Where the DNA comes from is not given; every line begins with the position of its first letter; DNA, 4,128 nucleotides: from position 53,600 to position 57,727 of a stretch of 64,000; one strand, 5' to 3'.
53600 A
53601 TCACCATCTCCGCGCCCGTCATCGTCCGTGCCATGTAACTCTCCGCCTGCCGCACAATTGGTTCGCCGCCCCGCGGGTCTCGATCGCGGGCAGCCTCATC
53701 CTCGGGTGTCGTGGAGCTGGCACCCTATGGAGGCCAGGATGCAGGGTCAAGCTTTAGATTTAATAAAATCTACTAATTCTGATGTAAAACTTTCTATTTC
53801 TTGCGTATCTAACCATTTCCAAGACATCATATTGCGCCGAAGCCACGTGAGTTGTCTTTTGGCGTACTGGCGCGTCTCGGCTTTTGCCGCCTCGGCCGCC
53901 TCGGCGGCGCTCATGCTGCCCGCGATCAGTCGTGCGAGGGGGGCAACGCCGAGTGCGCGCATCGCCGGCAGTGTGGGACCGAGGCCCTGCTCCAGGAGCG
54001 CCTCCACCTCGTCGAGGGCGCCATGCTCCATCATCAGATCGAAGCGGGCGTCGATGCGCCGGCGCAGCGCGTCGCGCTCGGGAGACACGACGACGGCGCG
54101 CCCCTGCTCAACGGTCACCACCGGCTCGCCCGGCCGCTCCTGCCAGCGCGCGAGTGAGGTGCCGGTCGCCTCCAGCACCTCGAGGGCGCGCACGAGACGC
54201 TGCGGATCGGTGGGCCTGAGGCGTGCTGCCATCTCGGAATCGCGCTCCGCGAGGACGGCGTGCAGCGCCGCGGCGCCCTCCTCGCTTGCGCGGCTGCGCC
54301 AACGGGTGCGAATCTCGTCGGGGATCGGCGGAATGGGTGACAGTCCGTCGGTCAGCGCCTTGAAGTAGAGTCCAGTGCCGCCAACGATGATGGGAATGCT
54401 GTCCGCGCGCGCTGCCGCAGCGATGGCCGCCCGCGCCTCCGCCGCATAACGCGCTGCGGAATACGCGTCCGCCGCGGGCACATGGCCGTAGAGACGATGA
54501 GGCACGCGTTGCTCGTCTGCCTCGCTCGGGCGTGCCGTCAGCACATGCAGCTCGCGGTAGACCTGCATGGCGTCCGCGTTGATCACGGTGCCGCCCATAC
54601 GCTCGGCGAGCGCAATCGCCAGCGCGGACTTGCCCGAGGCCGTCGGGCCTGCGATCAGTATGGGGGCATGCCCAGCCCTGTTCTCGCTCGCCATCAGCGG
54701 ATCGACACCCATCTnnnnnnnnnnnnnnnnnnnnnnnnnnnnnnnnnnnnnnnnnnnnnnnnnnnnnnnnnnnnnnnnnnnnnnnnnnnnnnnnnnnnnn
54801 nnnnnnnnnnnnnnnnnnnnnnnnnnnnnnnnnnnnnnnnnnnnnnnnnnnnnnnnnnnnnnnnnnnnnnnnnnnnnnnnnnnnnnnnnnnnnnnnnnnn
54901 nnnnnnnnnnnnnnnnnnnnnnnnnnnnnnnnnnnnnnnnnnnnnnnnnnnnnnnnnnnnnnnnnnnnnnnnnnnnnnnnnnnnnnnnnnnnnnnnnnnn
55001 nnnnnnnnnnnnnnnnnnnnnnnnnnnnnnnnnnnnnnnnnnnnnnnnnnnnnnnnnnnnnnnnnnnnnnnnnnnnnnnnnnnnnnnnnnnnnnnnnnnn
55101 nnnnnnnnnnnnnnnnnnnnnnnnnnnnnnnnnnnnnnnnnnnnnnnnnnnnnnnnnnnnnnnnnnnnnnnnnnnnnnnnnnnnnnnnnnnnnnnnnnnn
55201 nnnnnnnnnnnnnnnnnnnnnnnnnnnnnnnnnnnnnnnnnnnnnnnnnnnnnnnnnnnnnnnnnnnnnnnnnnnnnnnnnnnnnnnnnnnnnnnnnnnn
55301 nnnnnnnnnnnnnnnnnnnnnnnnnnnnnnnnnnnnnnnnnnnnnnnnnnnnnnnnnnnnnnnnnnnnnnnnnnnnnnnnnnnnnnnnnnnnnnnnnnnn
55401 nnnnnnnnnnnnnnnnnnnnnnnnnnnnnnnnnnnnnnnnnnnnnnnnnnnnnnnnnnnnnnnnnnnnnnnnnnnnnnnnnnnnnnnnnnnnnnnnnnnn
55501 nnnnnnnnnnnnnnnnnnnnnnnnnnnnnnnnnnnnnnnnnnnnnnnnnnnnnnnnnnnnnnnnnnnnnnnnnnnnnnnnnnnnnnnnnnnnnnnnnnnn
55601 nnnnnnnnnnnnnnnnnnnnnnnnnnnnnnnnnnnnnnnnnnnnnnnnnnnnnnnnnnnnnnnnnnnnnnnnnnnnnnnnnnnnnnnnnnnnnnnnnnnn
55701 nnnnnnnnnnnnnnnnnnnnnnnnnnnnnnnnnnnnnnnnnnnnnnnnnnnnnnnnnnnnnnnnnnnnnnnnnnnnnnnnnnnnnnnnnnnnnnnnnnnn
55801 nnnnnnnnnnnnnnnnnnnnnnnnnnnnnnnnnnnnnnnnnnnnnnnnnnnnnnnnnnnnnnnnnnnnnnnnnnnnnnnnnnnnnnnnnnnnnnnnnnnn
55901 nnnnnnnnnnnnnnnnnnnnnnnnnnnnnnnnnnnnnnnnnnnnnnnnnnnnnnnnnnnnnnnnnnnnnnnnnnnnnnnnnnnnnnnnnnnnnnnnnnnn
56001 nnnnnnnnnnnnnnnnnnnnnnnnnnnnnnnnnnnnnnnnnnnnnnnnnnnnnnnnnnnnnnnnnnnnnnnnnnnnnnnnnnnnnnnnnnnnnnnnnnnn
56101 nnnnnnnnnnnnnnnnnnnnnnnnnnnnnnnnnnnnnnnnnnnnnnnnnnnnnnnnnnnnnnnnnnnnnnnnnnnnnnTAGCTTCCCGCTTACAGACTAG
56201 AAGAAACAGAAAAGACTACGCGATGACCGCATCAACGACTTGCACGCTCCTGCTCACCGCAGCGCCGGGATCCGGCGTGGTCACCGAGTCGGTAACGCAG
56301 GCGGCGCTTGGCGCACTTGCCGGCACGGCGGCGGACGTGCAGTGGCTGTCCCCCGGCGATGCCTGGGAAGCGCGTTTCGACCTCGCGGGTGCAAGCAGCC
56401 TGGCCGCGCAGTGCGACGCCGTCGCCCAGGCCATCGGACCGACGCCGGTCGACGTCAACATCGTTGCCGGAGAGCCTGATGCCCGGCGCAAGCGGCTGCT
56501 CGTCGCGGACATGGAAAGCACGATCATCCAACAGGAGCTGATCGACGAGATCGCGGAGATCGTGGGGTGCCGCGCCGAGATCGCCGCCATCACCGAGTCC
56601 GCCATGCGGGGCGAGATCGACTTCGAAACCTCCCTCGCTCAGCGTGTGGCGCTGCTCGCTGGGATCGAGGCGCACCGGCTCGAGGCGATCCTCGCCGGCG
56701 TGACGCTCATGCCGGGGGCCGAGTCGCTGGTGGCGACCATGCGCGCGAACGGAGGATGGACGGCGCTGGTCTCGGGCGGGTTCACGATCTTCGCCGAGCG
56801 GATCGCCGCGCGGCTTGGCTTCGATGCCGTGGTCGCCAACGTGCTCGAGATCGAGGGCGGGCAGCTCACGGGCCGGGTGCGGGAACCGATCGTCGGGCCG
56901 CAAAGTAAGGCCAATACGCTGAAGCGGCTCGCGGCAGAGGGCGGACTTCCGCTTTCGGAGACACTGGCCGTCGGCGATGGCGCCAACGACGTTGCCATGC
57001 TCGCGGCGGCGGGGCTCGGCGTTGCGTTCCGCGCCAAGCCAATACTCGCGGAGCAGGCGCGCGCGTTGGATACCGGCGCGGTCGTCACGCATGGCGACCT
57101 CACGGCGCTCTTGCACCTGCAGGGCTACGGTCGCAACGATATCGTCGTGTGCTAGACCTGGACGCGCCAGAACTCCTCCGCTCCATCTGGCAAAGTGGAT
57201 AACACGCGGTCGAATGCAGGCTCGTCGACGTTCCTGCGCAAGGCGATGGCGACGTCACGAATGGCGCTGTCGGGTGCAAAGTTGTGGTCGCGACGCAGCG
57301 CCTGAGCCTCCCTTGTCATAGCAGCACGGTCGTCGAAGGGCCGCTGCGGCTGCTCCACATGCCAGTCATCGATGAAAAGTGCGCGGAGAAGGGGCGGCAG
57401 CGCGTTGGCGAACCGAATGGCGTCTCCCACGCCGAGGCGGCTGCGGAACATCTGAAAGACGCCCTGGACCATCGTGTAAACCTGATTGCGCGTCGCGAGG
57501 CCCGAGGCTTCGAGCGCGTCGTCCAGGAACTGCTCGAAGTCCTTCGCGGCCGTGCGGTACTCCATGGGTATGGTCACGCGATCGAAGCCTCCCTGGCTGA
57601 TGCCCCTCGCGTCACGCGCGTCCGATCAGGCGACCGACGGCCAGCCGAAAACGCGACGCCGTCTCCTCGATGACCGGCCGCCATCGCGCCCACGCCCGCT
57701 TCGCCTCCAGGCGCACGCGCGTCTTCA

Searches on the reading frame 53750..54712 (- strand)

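Call 4: search_protein_families(library=pfam, proteins=[window:53750-54712:-], max_evalue=1)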
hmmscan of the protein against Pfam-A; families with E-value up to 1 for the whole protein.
window:53750-54712:- (321 aa): 16 families
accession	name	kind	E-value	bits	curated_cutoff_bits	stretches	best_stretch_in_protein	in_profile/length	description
PF01715.23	IPPT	-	1.2e-76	258.1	23.6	1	50-293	1-242/243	IPP transferase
PF01745.22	IPT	-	1.5e-08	34.8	20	1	19-69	5-55/233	Isopentenyl transferase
PF02224.24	Cytidylate_kin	-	0.00032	20.9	26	1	18-59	1-40/211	Cytidylate kinase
PF13671.12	AAA_33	-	0.00053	20.7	27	1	18-78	2-59/143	AAA domain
PF06068.19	TIP49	-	0.00059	19.5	23.8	1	9-43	44-78/347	TIP49 P-loop domain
PF13191.12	AAA_16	-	0.0036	18.3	32.6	1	16-105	25-132/167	AAA ATPase domain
PF13481.12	AAA_25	-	0.0037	17.4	27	0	15-38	33-56/195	AAA domain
PF13238.12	AAA_18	-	0.0084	17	29.4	1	18-49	1-31/128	AAA domain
PF13521.12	AAA_28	-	0.011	16.4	27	1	18-57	2-40/164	AAA domain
PF06414.18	Zeta_toxin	-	0.02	14.8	22.3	1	18-56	19-58/199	Zeta toxin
PF00004.35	AAA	-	0.042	14.7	21.2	1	18-53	1-36/131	ATPase family associated with various cellular activities (AAA)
PF02283.22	CobU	-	0.058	13.4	27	1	18-44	1-27/168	Cobinamide kinase / cobinamide phosphate guanyltransferase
PF01580.24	FtsK_SpoIIIE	-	0.063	13.1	24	0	15-30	38-54/221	FtsK/SpoIIIE family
PF13189.12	Cytidylate_kin2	-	0.064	13.9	28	1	20-111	4-99/176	Cytidylate kinase-like family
PF07475.17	Hpr_kinase_C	-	0.16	11.9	33.3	1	18-65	21-68/171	HPr Serine kinase C-terminal domain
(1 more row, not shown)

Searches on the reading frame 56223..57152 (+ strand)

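Call 4: search_protein_families(library=pfam, proteins=[window:56223-57152:+], max_evalue=1)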
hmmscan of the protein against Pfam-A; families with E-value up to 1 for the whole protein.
window:56223-57152:+ (310 aa): 6 families
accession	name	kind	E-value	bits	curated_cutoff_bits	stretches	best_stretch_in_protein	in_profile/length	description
PF12710.13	HAD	-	1.3e-24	88.2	27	1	94-260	2-188/189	haloacid dehalogenase-like hydrolase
PF00702.32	Hydrolase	-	8.1e-20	72.5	26.4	1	91-264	2-191/191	haloacid dehalogenase-like hydrolase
PF08282.18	Hydrolase_3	-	4.1e-10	40.3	20.9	1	228-270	187-229/255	haloacid dehalogenase-like hydrolase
PF05116.19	S6PP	-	0.028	14.5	20.3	1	228-268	165-205/247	Sucrose-6F-phosphate phosphohydrolase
PF13242.12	Hydrolase_like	-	0.11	12.9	22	1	232-265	9-43/75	HAD-hyrolase-like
PF21235.4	UBA_ARI1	-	0.13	12.5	26.9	1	103-123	3-23/41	E3 ubiquitin-protein ligase ARIH1, UBA-like domain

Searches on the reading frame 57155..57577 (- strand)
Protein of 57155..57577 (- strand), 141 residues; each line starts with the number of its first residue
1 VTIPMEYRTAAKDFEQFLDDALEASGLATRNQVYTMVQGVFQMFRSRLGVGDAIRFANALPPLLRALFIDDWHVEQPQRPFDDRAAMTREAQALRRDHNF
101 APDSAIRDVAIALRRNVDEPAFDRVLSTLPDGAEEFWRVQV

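Call 4: search_protein_families(library=pfam, proteins=[window:57155-57577:-], max_evalue=1)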
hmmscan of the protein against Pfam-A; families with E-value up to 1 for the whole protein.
window:57155-57577:- (141 aa): 2 families
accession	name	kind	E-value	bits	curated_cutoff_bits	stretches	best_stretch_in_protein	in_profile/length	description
PF10025.14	DUF2267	-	2.4e-24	86.3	29.8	1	15-135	2-121/122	Uncharacterized conserved protein (DUF2267)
PF07742.17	BTG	-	0.19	11.8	23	1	36-84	8-58/117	BTG family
